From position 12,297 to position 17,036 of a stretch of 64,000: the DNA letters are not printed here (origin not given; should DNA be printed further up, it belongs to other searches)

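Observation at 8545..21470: T7SS-like EssC + WXG100 genes translationally fused into a MoxR-DUF58-transglutaminase-like operon, with no recognisable canonical T7SS membrane components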

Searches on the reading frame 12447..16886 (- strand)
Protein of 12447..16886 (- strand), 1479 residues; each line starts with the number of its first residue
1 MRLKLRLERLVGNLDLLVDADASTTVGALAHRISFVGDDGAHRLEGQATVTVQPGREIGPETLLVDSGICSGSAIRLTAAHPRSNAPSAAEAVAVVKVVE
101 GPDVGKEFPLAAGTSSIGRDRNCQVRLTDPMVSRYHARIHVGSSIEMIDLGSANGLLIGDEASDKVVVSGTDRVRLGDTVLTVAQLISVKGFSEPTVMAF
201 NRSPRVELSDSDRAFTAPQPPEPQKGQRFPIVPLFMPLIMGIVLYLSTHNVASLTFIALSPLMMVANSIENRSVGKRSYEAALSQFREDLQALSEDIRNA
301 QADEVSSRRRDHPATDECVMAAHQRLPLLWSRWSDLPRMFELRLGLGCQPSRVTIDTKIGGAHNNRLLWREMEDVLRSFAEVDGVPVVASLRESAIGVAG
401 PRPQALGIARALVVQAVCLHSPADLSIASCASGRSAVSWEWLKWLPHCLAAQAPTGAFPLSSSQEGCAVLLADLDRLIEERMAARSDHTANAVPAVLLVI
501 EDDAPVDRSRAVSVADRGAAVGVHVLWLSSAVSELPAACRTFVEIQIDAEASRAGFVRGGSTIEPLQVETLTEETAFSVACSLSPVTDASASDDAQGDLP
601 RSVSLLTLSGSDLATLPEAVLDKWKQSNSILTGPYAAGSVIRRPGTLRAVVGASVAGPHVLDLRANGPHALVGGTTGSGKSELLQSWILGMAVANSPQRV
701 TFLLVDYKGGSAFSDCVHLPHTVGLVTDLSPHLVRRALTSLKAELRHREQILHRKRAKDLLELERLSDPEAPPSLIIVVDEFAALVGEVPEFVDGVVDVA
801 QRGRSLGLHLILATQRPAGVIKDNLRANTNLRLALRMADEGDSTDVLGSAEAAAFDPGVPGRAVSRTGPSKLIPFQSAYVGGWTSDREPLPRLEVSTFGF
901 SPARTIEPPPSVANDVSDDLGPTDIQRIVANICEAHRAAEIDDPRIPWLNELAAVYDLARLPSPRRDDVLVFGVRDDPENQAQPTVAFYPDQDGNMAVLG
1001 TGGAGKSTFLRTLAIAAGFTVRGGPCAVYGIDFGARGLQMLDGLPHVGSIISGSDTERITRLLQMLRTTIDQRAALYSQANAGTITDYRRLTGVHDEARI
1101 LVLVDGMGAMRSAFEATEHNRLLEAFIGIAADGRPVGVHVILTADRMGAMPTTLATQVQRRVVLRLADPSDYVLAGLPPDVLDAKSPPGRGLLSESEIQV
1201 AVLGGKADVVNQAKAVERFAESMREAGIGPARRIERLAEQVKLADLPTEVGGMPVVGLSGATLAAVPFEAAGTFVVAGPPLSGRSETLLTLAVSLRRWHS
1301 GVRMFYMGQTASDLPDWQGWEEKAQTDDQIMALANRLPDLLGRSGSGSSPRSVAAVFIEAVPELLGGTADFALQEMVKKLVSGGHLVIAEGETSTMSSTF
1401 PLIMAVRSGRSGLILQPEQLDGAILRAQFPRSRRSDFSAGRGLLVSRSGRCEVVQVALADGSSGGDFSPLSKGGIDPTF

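Call 3: search_protein_families(library=pfam, proteins=[window:12447-16886:-], max_evalue=0.01)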
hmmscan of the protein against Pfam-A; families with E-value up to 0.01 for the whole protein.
window:12447-16886:- (1479 aa): 10 families
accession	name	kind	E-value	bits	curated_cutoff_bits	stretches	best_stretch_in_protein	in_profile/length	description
PF01580.24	FtsK_SpoIIIE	-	5.2e-54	183.4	24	2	657-818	29-220/221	FtsK/SpoIIIE family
PF16697.10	Yop-YscD_cpl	-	1.4e-13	51.3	33.2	1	97-184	1-91/94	Inner membrane component of T3SS, cytoplasmic domain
PF00498.31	FHA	-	5.9e-10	39.9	20.7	1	116-177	2-67/67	FHA domain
PF13555.12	AAA_29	-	4.5e-06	26.8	27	0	657-684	14-39/61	P-loop containing region of AAA domain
PF13191.12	AAA_16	-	8.7e-05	23.5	32.6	0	666-783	23-142/167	AAA ATPase domain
PF25199.1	nSTAND_NTPase5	-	0.00032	21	34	0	996-1017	44-65/145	Novel STAND NTPase 5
PF20703.3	nSTAND1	-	0.001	19.2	27.1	0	995-1163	35-183/379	Novel STAND NTPase 1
PF13401.12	AAA_22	-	0.0017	19.1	27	0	669-812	7-120/130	AAA domain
PF00005.33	ABC_tran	-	0.0023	18.9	25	0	992-1014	10-32/137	ABC transporter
PF05729.18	NACHT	-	0.0054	17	26.7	0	671-702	4-38/167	NACHT domain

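Call 6: search_protein_families(library=ncbifam, proteins=[window:12447-16886:-], max_evalue=0.01)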
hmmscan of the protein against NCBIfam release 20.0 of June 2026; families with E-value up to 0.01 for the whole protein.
window:12447-16886:- (1479 aa): 17 families
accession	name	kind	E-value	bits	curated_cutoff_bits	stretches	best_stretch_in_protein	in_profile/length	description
TIGR03928.1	T7_EssCb_Firm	equivalog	4.4e-150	501.7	778.4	1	199-1224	5-1039/1296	type VII secretion protein EssC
TIGR03924.1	T7SS_EccC_a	equivalog_domain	7.3e-104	348.9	509.15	2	224-882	8-671/673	type VII secretion protein EccCa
TIGR03925.1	T7SS_EccC_b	equivalog_domain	1.7e-86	290.8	346.55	2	964-1297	46-387/564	type VII secretion protein EccCb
NF007615.0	PRK10263.1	equivalog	1.1e-17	63.1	1566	2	773-853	1140-1222/1355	DNA translocase FtsK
NF049868.1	FhaB_Rv0019c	equivalog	9.2e-13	48.5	125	1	81-182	54-157/158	FHA domain-containing protein FhaB/FipA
NF041660.2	oxygluDhInhib_OdhI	equivalog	6e-10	39.1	200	1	85-178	28-122/130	oxoglutarate dehydrogenase inhibitor Odhl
NF052573.1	HisKinEspAMyxo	equivalog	4.9e-08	31.5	1400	1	82-180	14-116/755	serine histidine kinase EspA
NF033760.1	gliding_GltG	equivalog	1.9e-07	30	650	1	117-193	28-106/650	adventurous gliding motility protein GltG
NF042943.1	HerA_antiphage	equivalog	9.1e-06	24.5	800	0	799-853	465-518/566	anti-phage-associated helicase HerA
NF040937.1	HerA_Thermprot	equivalog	2.2e-05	23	800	0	799-851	377-428/487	DNA double-strand break repair helicase HerA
NF052403.1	ESX1TransRegEspM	equivalog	3.9e-05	22.7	550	1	95-184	11-100/367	ESX-1 type VII secretion system transcriptional regulator EspM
TIGR02500.1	type_III_yscD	equivalog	4.5e-05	22.6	86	1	97-172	4-51/413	type III secretion system inner membrane ring subunit SctD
NF040819.1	helicase_HerA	equivalog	0.00014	20.5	970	0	754-852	384-482/561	DNA double-strand break repair helicase HerA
NF041017.1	DNA_import_CedB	equivalog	0.00019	20.2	700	0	666-709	274-314/590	DNA import protein CedB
NF042944.1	HerA_antiphage_2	equivalog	0.00052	18.9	850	0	1128-1174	457-505/576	anti-phage-associated helicase HerA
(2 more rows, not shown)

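Call 8: search_solved_structures(query=window:12447-16886:-, max_evalue=0.001)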
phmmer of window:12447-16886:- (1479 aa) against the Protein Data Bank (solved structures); distinct sequences matched with E-value up to 0.001: 34.
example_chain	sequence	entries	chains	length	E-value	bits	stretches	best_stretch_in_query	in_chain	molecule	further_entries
4nh0_A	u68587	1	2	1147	1.1e-68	235.3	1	383-1249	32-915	Cell divisionFtsK/SpoIIIE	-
9qks_G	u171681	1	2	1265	1.9e-57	198.1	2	663-884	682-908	ESX secretion system protein YukB,Green fluorescent protein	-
7b9f_C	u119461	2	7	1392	1.1e-42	149.3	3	661-880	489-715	EccC5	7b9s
7np7_C1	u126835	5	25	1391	2.1e-42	148.3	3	661-879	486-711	ESX-5 secretion system protein EccC5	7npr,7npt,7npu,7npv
9jv8_A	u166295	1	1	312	1e-30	109.6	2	662-866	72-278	ESX-1 secretion system protein EccCb1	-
4n1a_A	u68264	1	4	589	4.3e-23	84.3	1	972-1249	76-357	Cell divisionFtsK/SpoIIIE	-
4lya_A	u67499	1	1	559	8e-22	80.1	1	923-1217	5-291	Uncharacterized protein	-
5fv0_A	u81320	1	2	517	1.7e-18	69.1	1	970-1217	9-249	ESX secretion system protein EccC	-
2ius_A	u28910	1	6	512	3.3e-18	68.1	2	772-875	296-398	DNA TRANSLOCASE FTSK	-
2iuu_A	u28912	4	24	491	1.3e-15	59.6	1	645-850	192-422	DNA TRANSLOCASE FTSK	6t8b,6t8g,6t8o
2iut_A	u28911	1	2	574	2.1e-15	58.8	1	645-850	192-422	DNA TRANSLOCASE FTSK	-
6o1w_A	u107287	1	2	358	2.9e-11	45.1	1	649-880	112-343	DNA translocase coupling protein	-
6o1x_A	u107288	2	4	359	2.9e-11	45.1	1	649-880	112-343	DNA translocase coupling protein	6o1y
6o1z_A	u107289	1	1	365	3e-11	45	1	649-880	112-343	DNA translocase coupling protein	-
6i2q_B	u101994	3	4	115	4.4e-09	37.9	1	93-179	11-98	Glycogen accumulation regulator GarA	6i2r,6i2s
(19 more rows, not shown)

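Call 21: find_related_loci(query=window:12447-16886:-, collection=genome_contigs, flank=10000)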
Query window:12447-16886:- (1479 aa) in genome_contigs; peptide patterns used: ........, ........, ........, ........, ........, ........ (x = any residue, [..] = any of these).
106 stretches matched a pattern; 63 encode a relative of the query (tblastn E <= 1e-3); 63 distinct loci.
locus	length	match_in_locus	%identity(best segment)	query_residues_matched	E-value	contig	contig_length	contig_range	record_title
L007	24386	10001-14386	53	1-1458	0e+0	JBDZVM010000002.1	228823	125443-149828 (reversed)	MAG: Actinomycetales bacterium isolate PE_dung18 NODE_17_length_228823, whole genome shotgun sequence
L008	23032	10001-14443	43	1-1469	0e+0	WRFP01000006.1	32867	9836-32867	MAG: Propionibacteriaceae bacterium isolate Lab288P4bin79 Ga0123354_10000936, whole genome shotgun sequence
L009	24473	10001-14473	44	1-1464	0e+0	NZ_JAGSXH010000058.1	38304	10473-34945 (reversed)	Actinocrinis puniceicyclus strain DSM 45618 NODE_58_length_38304_cov_13.7452, whole genome shotgun sequence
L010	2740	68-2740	49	199-1089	0e+0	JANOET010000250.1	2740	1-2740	MAG: Acidimicrobiaceae bacterium isolate SOY_65_metabat_168 SOY_65_k141_3600686, whole genome shotgun sequence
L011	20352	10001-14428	45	1-1446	0e+0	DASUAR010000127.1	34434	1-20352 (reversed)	MAG TPA_asm: Actinocrinis sp. isolate SMAG_U2500 k141_902936, whole genome shotgun sequence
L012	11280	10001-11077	74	1-359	7e-149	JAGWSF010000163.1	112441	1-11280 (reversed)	MAG: Acidobacteriota bacterium isolate REEB343 k141_2857475, whole genome shotgun sequence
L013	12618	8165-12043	27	117-1332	2e-85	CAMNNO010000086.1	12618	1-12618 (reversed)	MAG: uncultured Blautia sp. isolate SRR873598_bin.26_metaWRAP_v1.3_MAG genome assembly, contig: NODE.10738_length_12618_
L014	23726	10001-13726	26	116-1327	3e-89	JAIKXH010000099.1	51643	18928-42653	MAG: Lachnospiraceae bacterium isolate RUI450 k141_14105303_flag=0_multi=28.9946_len=51643, whole genome shotgun sequenc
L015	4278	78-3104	25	190-1167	4e-81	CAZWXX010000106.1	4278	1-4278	MAG TPA_asm: uncultured Muribaculaceae bacterium isolate SRP287540_co1_66 genome assembly, contig: NODE_22522_length_427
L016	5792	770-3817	25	183-1167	4e-80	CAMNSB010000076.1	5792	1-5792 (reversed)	MAG: uncultured Tenericutes bacterium isolate SRR19792995_bin.60_metawrap_v1.3_MAG genome assembly, contig: ERZ12290371_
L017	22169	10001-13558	24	200-1344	2e-79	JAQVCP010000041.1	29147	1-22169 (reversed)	MAG: Hespellia sp. isolate STD2_91 NODE_5615_length_29147_cov_22.328360_Sandtown_D2, whole genome shotgun sequence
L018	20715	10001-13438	24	193-1291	1e-83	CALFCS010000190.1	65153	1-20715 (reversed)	MAG TPA_asm: uncultured Lachnospiraceae bacterium isolate SRR2857969_bin.89_CONCOCT_v1.1_MAG genome assembly, contig: ER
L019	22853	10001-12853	26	329-1282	1e-73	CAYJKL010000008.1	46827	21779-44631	MAG TPA_asm: uncultured Muribaculaceae bacterium isolate ERP123703_co5_120 genome assembly, contig: NODE_282_length_4682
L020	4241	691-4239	28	139-1197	1e-70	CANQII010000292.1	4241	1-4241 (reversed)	MAG: uncultured Oscillospiraceae bacterium isolate Lapin-030__bin59 genome assembly, contig: Lapin-030__NODE_24866_lengt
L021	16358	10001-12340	28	517-1299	1e-69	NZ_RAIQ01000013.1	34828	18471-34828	Butyrivibrio sp. X503 NODE_13_length_34828_cov_181.837, whole genome shotgun sequence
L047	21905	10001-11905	29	218-1171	8e-62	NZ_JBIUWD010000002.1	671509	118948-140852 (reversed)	Microbacterium sp. NPDC087665 NPDC087665_127_E11.ctg-0002, whole genome shotgun sequence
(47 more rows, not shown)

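Call 34: find_homologous_proteins(query=window:12447-16886:-, max_evalue=1e-50)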
Query window:12447-16886:- (1479 aa): 849 proteins with E <= 1e-50 among 8000 candidates; the best 120 are listed.
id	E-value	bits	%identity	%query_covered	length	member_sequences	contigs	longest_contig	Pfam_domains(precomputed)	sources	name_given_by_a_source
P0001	0.0e+0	3259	100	100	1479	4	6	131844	PF00498.32,PF16697.11,PF13555.13,PF01580.25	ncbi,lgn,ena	-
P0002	0.0e+0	1849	60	99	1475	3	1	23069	PF00498.32,PF05729.19,PF16697.11,PF13555.13,PF13401.13,PF01580.25,PF25199.2,PF13191.13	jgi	jgi:S-DNA-T family DNA segregation ATPase FtsK/SpoIIIE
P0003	0.0e+0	1832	59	99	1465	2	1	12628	PF00437.27,PF00498.32,PF16697.11,PF13555.13,PF13401.13,PF01580.25,PF25199.2,PF13191.13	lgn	-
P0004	0.0e+0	1826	59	99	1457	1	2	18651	PF00498.32,PF16697.11,PF13555.13,PF13401.13,PF01580.25,PF25199.2,PF13191.13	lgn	-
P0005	0.0e+0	1822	58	99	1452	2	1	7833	PF00498.32,PF16697.11,PF13555.13,PF13401.13,PF01580.25,PF13191.13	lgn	-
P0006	0.0e+0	1819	59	99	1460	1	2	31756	PF00498.32,PF16697.11,PF00004.36,PF13401.13,PF01580.25,PF25199.2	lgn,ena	-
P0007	0.0e+0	1804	58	99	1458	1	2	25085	PF00498.32,PF05729.19,PF16697.11,PF13555.13,PF13401.13,PF01580.25,PF25199.2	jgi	-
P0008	0.0e+0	1799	58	99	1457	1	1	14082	PF00498.32,PF24883.3,PF16697.11,PF13555.13,PF00004.36,PF13401.13,PF01580.25,PF25199.2,PF13191.13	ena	-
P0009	0.0e+0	1785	58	99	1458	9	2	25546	PF00498.32,PF16697.11,PF13555.13,PF01580.25,PF13191.13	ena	-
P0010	0.0e+0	1776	57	99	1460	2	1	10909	PF00498.32,PF16697.11,PF13555.13,PF00004.36,PF01580.25,PF25199.2,PF13191.13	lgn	-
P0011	0.0e+0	1763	57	99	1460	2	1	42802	PF00498.32,PF16697.11,PF13555.13,PF13401.13,PF01580.25,PF25199.2,PF13191.13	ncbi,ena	-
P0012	0.0e+0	1760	57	99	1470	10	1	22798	PF00498.32,PF16697.11,PF13555.13,PF01580.25,PF25199.2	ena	-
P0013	0.0e+0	1758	57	99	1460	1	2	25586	PF00498.32,PF16697.11,PF13555.13,PF00004.36,PF01580.25,PF25199.2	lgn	-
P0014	0.0e+0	1751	57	99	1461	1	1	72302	PF00498.32,PF16697.11,PF13555.13,PF01580.25,PF25199.2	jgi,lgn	jgi:S-DNA-T family DNA segregation ATPase FtsK/SpoIIIE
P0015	0.0e+0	1749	57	99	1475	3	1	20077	PF00498.32,PF16697.11,PF13555.13,PF01580.25,PF25199.2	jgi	jgi:S-DNA-T family DNA segregation ATPase FtsK/SpoIIIE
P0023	0.0e+0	1619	54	98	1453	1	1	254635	PF00498.32,PF16697.11,PF13555.13,PF13401.13,PF01580.25,PF25199.2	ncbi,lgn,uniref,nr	ncbi:FHA domain-containing protein [Acidiferrimicrobium sp. IK]|uniref:FtsK/SpoIIIE domain-containin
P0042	0.0e+0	1513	52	99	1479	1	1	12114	PF00498.32,PF16697.11,PF13555.13,PF00004.36,PF13401.13,PF01580.25,PF13191.13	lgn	-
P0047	0.0e+0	1487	50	99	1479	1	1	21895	PF00498.32,PF05729.19,PF16697.11,PF13555.13,PF13401.13,PF01580.25,PF25199.2,PF13191.13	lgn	-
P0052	0.0e+0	1469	51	99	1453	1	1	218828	PF00498.32,PF16697.11,PF13401.13,PF01580.25,PF25199.2,PF13191.13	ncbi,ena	-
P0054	0.0e+0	1467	52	99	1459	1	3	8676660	PF00498.32,PF05729.19,PF16697.11,PF13555.13,PF00004.36,PF13401.13,PF20703.4,PF01580.25,PF25199.2,PF13191.13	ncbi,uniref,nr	ncbi:cell division protein FtsK [Longispora fulva]|uniref:S-DNA-T family DNA segregation ATPase FtsK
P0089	0.0e+0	1395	49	99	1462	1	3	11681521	PF00437.27,PF13604.13,PF13555.13,PF00004.36,PF13401.13,PF20703.4,PF13191.13,PF00498.32,PF00005.34,PF13476.13,PF05729.19,PF16697.11,PF01580.25,PF25199.2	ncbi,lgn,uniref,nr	ncbi:FtsK/SpoIIIE domain-containing protein [Kutzneria buriramensis]|uniref:S-DNA-T family DNA segre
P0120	0.0e+0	1378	49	99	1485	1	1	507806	PF00437.27,PF13555.13,PF13401.13,PF20703.4,PF13191.13,PF00498.32,PF00005.34,PF13476.13,PF05729.19,PF16697.11,PF01580.25,PF25199.2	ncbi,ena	-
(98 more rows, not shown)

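Call 35: find_encoding_contigs(protein=P0054, flank=10000, max_places=1)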
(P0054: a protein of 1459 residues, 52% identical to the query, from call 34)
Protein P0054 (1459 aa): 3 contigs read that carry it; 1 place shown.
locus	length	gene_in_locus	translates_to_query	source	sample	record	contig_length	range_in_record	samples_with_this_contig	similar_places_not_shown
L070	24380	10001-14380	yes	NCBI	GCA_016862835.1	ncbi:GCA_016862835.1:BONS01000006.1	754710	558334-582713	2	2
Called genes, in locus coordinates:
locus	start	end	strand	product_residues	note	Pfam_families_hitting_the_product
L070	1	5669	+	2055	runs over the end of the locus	PF17803:Cadherin_4 (faint), PF17892:Cadherin_5 (faint), PF17963:Big_9, PF00041:fn3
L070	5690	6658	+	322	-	PF00493:MCM (faint), PF20030:bpMoxR, PF07724:AAA_2 (weak), PF00004:AAA, PF07726:AAA_3, PF07728:AAA_5, PF17863:AAA_lid_2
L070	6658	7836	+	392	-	-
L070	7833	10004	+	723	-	PF01841:Transglut_core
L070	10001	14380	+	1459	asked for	PF00498:FHA, PF16697:Yop-YscD_cpl, PF13191:AAA_16 (faint), PF25199:nSTAND_NTPase5 (faint), PF01580:FtsK_SpoIIIE, PF00004:AAA (faint), PF05729:NACHT (faint), PF01580:FtsK_SpoIIIE, +3 more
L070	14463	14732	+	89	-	PF06013:WXG100 (faint)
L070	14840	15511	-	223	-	PF13349:DUF4097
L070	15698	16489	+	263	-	PF08281:Sigma70_r4_2 (faint), PF13384:HTH_23 (weak), PF13936:HTH_38, PF12840:HTH_20 (faint), PF01325:Fe_dep_repress (faint), PF12802:MarR_2 (weak), PF01047:MarR, PF27059:HTH_MmpR5, +2 more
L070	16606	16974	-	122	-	PF19460:DUF5997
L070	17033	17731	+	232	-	PF03466:LysR_substrate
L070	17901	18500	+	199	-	PF00188:CAP (weak)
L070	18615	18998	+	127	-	PF13560:HTH_31, PF01381:HTH_3, PF13443:HTH_26 (weak)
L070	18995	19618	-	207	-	PF00574:CLP_protease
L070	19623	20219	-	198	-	PF00574:CLP_protease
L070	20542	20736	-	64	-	-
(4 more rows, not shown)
